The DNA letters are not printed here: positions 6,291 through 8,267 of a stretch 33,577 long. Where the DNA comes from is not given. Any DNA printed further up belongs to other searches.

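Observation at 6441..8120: Mutase large subunit carries the Phe/Gln active-site pair of isobutyryl-CoA-type mutases, not the Tyr/Arg pair of methylmalonyl-CoA mutase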

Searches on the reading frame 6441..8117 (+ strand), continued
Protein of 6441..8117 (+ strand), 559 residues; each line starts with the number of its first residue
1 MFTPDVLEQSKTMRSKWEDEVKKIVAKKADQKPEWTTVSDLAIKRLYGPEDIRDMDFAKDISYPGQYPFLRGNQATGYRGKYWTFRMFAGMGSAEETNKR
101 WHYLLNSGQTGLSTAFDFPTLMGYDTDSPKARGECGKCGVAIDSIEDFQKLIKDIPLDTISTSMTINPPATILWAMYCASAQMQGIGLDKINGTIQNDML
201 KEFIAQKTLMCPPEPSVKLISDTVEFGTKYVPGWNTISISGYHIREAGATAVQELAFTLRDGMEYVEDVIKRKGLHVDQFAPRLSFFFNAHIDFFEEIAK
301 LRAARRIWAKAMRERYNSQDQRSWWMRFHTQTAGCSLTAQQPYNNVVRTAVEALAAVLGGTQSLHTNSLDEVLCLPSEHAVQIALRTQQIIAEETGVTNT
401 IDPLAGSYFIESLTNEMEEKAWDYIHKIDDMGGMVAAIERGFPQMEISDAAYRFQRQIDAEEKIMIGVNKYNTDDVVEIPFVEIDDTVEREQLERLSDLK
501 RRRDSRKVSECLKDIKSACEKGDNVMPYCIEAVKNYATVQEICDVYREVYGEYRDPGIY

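Call 32: search_dna_similar(query=window:6441-8117:+, collection=plasmids, mode=protein, max_rows=60, rows=spread, max_evalue=1e-20)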
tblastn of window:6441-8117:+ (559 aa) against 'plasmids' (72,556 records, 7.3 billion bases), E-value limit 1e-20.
Records with a match: 428; places in all: 473; records where one place covers at least 80% of the query: 420.
Best place of each record, by identity: <60% 428.
By first word of the organism name: Rhizobium 129; Sinorhizobium 98; Burkholderia 38; Streptomyces 14; Azospirillum 14; Sphingobium 14; Ensifer 9; Paraburkholderia 9; Shinella 8; Natrinema 7; and 55 more.
By predicted mobility (MOB-suite, as given by PLSDB): non-mobilizable 250; conjugative 103; mobilizable 75.
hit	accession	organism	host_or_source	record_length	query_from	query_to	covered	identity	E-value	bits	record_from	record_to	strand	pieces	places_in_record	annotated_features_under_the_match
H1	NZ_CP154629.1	Acetoanaerobium noterae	cell culture,Sludge of a digestion ...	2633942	1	554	99%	53.5%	0e+0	620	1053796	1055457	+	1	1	none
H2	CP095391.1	Natribaculum breve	cell culture,saline soil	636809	1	553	99%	51.6%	0e+0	587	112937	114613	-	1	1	none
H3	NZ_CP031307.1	Natronorubrum bangense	Cell culture,The Bange salt-alkaline ...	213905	1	555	99%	50.4%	0e+0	580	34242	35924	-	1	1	methylmalonyl-CoA mutase family protein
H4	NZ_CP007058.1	Halostagnicola larsenii XH-48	-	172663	1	555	99%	49.2%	0e+0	572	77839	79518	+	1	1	methylmalonyl-CoA mutase family protein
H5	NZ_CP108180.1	Streptomyces canus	-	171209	34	553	93%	49.6%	8e-163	520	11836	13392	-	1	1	methylmalonyl-CoA mutase family protein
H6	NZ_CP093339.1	Shinella sp. H4-D48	whole organism,grassland soil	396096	10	553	97%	47.1%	2e-146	473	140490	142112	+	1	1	scpA: methylmalonyl-CoA mutase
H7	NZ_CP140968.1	Sinorhizobium medicae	Medicago lupulina,whole organism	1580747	4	553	98%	46.3%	3e-148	479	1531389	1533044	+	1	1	none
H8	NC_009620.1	Sinorhizobium medicae WSM419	-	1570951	4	553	98%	46.2%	1e-146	474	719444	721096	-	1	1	none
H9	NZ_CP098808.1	Ensifer adhaerens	whole organism,soil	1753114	27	553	94%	48.2%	9e-149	480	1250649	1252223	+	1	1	none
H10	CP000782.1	Xanthobacter autotrophicus Py2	-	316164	17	559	97%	46.7%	5e-148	478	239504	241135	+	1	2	methylmalonyl-CoA mutase, large subunit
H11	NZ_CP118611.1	Ensifer adhaerens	Pure isolate,Rhizosphere of Cyperus ...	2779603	7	553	98%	46.2%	8e-148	477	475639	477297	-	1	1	none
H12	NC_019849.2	Sinorhizobium meliloti GR4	-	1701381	11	553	97%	46.5%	1e-145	471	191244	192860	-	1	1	none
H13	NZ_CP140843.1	Rhizobium ruizarguesonis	Trifolium pratense,whole organism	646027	10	553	97%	46.4%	5e-141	457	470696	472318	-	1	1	scpA: methylmalonyl-CoA mutase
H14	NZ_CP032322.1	Azospirillum argentinense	soil sample,Agricultural field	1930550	35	550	92%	48.8%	1e-156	503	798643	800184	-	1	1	record has no annotation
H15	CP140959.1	Sinorhizobium meliloti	Medicago lupulina,whole organism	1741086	11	553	97%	46.4%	3e-144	467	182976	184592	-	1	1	scpA: methylmalonyl-CoA mutase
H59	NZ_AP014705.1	Methylobacterium aquaticum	-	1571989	79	556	86%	36.2%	2e-82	288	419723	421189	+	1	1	none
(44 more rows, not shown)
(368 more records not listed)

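Call 33: get_annotated_region(hit=H10, flank=6000)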
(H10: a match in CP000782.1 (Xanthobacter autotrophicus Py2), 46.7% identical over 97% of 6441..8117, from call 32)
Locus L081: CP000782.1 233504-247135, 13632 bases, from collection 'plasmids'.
description: Xanthobacter autotrophicus Py2 plasmid pXAUT01, complete sequence
organism: Xanthobacter autotrophicus Py2 (NCBI taxid 78245)
taxonomy: Bacteria; Pseudomonadota; Alphaproteobacteria; Hyphomicrobiales; Xanthobacteraceae; Xanthobacter; Xanthobacter autotrophicus; Xanthobacter autotrophicus Py2
host: -; source: -; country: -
typing (MOB-suite, as given by PLSDB): conjugative; replicon rep_cluster_649; relaxase MOBQ; mating-pair formation MPF_T
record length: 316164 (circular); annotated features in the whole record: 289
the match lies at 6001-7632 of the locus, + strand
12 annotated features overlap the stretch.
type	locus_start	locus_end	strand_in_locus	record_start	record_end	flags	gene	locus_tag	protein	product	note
CDS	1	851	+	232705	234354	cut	-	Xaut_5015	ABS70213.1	transposase IS66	-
CDS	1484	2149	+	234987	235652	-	-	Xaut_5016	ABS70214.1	hypothetical protein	-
CDS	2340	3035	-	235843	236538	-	-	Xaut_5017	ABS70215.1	transcriptional regulator, GntR family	-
CDS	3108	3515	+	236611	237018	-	-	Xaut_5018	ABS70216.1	cobalamin B12-binding domain protein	-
CDS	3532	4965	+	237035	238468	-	-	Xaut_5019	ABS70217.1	Phenylacetate--CoA ligase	-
CDS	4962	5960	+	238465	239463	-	-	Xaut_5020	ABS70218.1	LAO/AO transport system ATPase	-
CDS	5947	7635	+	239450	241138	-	-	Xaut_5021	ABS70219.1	methylmalonyl-CoA mutase, large subunit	-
CDS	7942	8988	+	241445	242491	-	-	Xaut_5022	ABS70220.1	carbonic anhydrase/acetyltransferase isoleucine patch superfamily-like protein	-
CDS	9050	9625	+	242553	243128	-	-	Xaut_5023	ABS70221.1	ATP--cobalamin adenosyltransferase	-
CDS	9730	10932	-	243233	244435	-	-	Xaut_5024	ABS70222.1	extracellular ligand-binding receptor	-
CDS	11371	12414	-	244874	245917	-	-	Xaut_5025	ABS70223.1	aminotransferase class I and II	-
CDS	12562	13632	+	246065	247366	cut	-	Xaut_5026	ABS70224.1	transposase-like protein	-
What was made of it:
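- There is no 2-hydroxyisobutyrate-CoA ligase nearby, unlike the Xaut_5018-5021 cluster (call 33).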

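Call 34: get_annotated_region(hit=H5, flank=5000)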
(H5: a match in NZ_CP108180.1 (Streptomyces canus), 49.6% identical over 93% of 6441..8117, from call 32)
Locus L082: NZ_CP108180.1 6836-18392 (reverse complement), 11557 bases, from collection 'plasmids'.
description: Streptomyces canus strain NBC_00135 plasmid unnamed1, complete sequence
organism: Streptomyces canus (NCBI taxid 58343)
taxonomy: Bacteria; Actinomycetota; Actinomycetes; Kitasatosporales; Streptomycetaceae; Streptomyces; Streptomyces canus
host: -; source: -; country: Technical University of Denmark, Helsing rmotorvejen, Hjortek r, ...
typing (MOB-suite, as given by PLSDB): non-mobilizable; replicon rep_cluster_1974,rep_cluster_43
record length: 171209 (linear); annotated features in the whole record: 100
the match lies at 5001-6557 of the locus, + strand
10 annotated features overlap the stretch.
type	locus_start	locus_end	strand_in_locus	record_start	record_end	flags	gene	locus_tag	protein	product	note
CDS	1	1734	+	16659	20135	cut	metH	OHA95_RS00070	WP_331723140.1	methionine synthase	GO:0009086 - methionine biosynthetic process [Evidence IEA]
CDS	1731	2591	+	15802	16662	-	metF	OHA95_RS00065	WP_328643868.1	methylenetetrahydrofolate reductase [NAD(P)H]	GO:0009086 - methionine biosynthetic process [Evidence IEA]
CDS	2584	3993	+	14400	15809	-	ahcY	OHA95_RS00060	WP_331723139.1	adenosylhomocysteinase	GO:0006730 - one-carbon metabolic process [Evidence IEA]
CDS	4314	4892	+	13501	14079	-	-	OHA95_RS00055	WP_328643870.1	TetR family transcriptional regulator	-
CDS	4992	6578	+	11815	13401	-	-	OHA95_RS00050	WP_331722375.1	methylmalonyl-CoA mutase family protein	-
CDS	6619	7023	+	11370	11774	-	-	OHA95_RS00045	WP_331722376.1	cobalamin B12-binding domain-containing protein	-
CDS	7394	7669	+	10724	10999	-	-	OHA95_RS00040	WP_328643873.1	hypothetical protein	-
CDS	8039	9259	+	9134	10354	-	-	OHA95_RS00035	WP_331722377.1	type IV toxin-antitoxin system AbiEi family antitoxin domain-containing protein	-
CDS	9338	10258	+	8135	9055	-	-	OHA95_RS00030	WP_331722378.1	nucleotidyl transferase AbiEii/AbiGii toxin family protein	-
CDS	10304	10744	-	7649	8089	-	-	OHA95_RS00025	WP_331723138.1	hypothetical protein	-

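Call 35: get_annotated_region(hit=H59, flank=4000)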
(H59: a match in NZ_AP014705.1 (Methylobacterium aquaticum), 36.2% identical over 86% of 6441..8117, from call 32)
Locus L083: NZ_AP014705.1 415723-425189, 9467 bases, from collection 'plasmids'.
description: Methylobacterium aquaticum strain MA-22A plasmid pMaq22A_1p, complete sequence
organism: Methylobacterium aquaticum (NCBI taxid 270351)
taxonomy: Bacteria; Pseudomonadota; Alphaproteobacteria; Hyphomicrobiales; Methylobacteriaceae; Methylobacterium; Methylobacterium aquaticum
host: -; source: -; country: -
typing (MOB-suite, as given by PLSDB): mobilizable; relaxase MOBP
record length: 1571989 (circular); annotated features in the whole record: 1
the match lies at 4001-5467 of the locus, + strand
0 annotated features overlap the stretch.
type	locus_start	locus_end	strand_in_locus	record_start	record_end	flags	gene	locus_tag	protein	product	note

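Call 49: search_protein_families(library=pfam, proteins=[L030:5300-6187:+, L015:11727-12539:+, L020:5408-6385:-, L057:15372-16157:+, L029:16252-17628:-, L053:6416-7018:-, L053:5813-6403:-, L046:3776-4675:-, L067:1758-3128:+, L059:7098-7955:+])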
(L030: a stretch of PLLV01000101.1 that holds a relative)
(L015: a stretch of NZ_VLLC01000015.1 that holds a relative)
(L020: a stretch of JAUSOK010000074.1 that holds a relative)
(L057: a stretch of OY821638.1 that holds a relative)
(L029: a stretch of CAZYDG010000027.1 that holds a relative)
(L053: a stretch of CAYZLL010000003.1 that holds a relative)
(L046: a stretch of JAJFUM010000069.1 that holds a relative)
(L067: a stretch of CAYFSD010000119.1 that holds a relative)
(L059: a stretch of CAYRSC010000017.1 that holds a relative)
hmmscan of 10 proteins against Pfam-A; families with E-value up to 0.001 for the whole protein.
L030:5300-6187:+ (296 aa): 2 families
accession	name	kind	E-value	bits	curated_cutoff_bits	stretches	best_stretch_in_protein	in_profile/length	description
PF00378.25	ECH_1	-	2.5e-71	240.4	27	1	47-295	3-250/251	Enoyl-CoA hydratase/isomerase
PF16113.10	ECH_2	-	4.2e-41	142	27.2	1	51-223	2-176/335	Enoyl-CoA hydratase/isomerase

L015:11727-12539:+ (271 aa): 1 family
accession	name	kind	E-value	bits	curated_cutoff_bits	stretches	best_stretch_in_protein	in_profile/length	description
PF10050.14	DUF2284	-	1.5e-37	129.3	25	1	95-270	2-160/161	Predicted metal-binding protein (DUF2284)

L020:5408-6385:- (326 aa): 0 families

L057:15372-16157:+ (262 aa): 1 family
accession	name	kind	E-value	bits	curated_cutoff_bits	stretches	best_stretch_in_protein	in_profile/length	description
PF03741.22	TerC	-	9.9e-46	156.1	27.8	1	31-218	2-177/178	Integral membrane protein TerC family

L029:16252-17628:- (459 aa): 5 families
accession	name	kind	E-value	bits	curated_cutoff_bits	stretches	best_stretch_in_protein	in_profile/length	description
PF12806.12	Acyl-CoA_dh_C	-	3.6e-23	82.5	30.3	1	322-450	2-122/124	Acetyl-CoA dehydrogenase C-terminal like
PF00441.29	Acyl-CoA_dh_1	-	4e-23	82.6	22.4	1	140-308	2-148/150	Acyl-CoA dehydrogenase, C-terminal domain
PF02770.24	Acyl-CoA_dh_M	-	6.2e-09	36.4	33.3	1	10-82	2-68/97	Acyl-CoA dehydrogenase, middle domain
PF22924.1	ACOX_C_alpha1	-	2.7e-05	24.5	27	1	148-300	3-159/169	Acyl-CoA oxidase, C-alpha1 domain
PF08028.16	Acyl-CoA_dh_2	-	3.3e-05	24.6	22.7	1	164-298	11-133/134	Acyl-CoA dehydrogenase, C-terminal domain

L053:6416-7018:- (201 aa): 3 families
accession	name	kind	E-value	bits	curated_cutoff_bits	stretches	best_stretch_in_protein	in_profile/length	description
PF08534.16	Redoxin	-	7.3e-07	29.5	26.6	1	76-185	26-137/148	Redoxin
PF00578.27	AhpC-TSA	-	3.1e-06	27.6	26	1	71-162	18-104/124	AhpC/TSA family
PF13905.12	Thioredoxin_8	-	0.00038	21.2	27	1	80-172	3-92/94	Thioredoxin-like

L053:5813-6403:- (197 aa): 2 families
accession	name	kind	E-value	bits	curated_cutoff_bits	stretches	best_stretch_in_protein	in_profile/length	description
PF00578.27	AhpC-TSA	-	3.8e-32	111.3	26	1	47-172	2-124/124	AhpC/TSA family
PF08534.16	Redoxin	-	8.8e-22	77.9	26.6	1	45-184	1-145/148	Redoxin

L046:3776-4675:- (300 aa): 1 family
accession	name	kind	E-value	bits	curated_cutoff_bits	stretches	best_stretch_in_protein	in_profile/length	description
PF19620.4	DUF6125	-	3e-72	242.4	27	2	133-293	4-164/164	Family of unknown function (DUF6125)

L067:1758-3128:+ (457 aa): 4 families
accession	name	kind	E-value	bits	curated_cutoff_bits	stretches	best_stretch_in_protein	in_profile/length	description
PF00108.29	Thiolase_N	-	6.6e-76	255.6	26.4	1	52-320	1-259/260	Thiolase, N-terminal domain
PF02803.24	Thiolase_C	-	3.3e-38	130.5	27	1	329-454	2-122/123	Thiolase, C-terminal domain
PF00109.32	ketoacyl-synt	-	5.4e-05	23.4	20.8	1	130-169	166-205/252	Beta-ketoacyl synthase, N-terminal domain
PF22691.2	Thiolase_C_1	-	0.00042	20.5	28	0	359-450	28-131/144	Thiolase C-terminal domain-like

L059:7098-7955:+ (286 aa): 3 families
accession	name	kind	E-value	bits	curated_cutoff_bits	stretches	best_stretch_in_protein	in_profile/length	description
PF02737.24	3HCDH_N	-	1.7e-68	230.5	22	1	7-186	1-180/180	3-hydroxyacyl-CoA dehydrogenase, NAD binding domain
PF00725.27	3HCDH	-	2.1e-37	128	22.1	1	188-284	1-97/97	3-hydroxyacyl-CoA dehydrogenase, C-terminal domain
PF03446.21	NAD_binding_2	-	0.00044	20.7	21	0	7-121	1-94/161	NAD binding domain of 6-phosphogluconate dehydrogenase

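Call 52: search_protein_representatives(protein=window:6441-8117:+)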
Query: 559 residues. Proteins with E-value up to 0.001 (for the whole library): 24212; up to 1e-10: 15174; up to 1e-30: 4256. The best 150 are listed.
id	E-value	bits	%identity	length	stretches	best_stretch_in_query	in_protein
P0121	9.9e-208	707.5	66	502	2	107-434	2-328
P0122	1.2e-193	661.0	52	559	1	11-556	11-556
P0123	1.7e-173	594.5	50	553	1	16-556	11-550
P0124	1.5e-169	581.5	49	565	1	2-559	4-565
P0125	1.2e-159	548.8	60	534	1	87-507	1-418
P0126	4.6e-158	543.6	47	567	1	3-552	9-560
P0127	6.7e-158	543.0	50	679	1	63-555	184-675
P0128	1.2e-157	542.2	39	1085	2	30-554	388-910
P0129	2.8e-157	541.0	48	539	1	31-555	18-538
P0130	1.5e-156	538.6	47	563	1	11-553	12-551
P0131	5.3e-156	536.8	46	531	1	33-559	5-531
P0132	3.7e-155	534.0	57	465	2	201-558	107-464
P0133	4.2e-155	533.8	44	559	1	5-559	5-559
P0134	4.1e-154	530.6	49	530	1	62-555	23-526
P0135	5.5e-150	516.9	45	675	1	18-554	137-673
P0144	9.5e-143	493.0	48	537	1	37-557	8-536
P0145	2.3e-142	491.8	57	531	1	13-378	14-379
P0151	1.5e-137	475.9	48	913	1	61-555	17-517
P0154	4.7e-136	470.9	48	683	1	46-553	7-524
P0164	3.2e-132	458.3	43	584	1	14-555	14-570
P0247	1.9e-112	393.0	42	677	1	46-557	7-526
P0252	3.0e-111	389.1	51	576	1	64-429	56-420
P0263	2.4e-110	386.1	41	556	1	30-557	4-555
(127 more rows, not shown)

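Call 56: list_cluster_members(proteins=[P0122, P0144, P0145, P0164, P0252, P0263, P0154, P0247, P0151, P0123])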
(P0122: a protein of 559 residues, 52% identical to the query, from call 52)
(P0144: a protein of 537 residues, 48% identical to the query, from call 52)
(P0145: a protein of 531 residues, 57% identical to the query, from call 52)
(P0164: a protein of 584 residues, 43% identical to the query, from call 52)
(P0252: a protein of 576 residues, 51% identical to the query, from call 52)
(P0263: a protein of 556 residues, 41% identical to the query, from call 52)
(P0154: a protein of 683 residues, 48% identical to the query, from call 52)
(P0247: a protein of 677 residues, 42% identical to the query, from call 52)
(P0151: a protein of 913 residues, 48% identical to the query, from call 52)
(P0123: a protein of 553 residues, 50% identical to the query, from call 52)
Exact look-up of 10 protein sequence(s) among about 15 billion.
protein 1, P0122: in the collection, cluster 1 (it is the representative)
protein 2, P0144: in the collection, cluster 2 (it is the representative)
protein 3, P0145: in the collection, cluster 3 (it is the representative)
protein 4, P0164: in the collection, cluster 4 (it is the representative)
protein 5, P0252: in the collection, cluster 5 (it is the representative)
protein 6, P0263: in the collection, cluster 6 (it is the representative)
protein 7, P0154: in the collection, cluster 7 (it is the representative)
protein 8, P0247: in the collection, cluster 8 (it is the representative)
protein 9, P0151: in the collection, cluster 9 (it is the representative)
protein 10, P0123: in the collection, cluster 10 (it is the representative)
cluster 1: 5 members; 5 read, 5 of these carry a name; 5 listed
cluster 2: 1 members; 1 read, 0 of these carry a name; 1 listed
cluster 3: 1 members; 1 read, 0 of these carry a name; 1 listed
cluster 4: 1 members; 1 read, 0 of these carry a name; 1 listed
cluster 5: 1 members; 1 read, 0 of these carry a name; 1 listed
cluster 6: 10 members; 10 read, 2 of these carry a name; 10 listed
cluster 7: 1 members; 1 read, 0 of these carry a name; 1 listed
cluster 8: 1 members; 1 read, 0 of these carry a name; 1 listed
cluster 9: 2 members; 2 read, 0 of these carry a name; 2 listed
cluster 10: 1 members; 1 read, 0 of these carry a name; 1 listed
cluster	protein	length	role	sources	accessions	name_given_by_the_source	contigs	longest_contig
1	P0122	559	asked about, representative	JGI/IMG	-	methylmalonyl-CoA mutase, N-terminal domain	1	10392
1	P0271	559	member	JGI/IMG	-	methylmalonyl-CoA mutase, N-terminal domain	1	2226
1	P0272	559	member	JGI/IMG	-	methylmalonyl-CoA mutase, N-terminal domain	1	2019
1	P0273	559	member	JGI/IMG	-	methylmalonyl-CoA mutase N-terminal domain/subunit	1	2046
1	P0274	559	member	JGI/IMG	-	methylmalonyl-CoA mutase, N-terminal domain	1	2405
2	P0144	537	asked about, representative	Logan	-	-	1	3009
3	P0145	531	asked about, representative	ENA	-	-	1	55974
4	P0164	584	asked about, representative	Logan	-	-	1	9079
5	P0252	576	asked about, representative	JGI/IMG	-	-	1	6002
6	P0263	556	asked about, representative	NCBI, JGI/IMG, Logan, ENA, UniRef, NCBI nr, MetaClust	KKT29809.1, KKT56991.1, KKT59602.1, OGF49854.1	hypothetical protein A3G55_04095 [Candidatus Giovannonibacteria bacterium ... | Methylmalonyl-CoA mutase family protein n=3 Tax=Candidatus Giovannoniibacteriota ... | MAG: Methylmalonyl-CoA mutase family protein [Parcubacteria group bacterium ...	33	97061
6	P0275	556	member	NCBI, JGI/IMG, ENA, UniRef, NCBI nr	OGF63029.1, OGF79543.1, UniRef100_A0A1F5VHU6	hypothetical protein A2926_01160 [Candidatus Giovannonibacteria bacterium ... | Methylmalonyl-CoA mutase alpha/beta chain catalytic domain-containing protein n=1 ... | MAG: hypothetical protein A2834_03170 [Candidatus Giovannonibacteria bacterium ...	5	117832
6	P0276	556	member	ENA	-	-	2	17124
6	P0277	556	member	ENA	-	-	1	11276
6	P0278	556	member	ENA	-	-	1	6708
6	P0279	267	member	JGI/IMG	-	-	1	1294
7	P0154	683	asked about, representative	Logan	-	-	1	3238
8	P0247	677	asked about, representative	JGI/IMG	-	-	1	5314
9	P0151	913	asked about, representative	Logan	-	-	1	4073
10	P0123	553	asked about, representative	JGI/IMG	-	-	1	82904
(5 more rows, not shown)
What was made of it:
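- Tried and rejected: Cluster names for the Phe/Gln representatives were uninformative (call 56).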
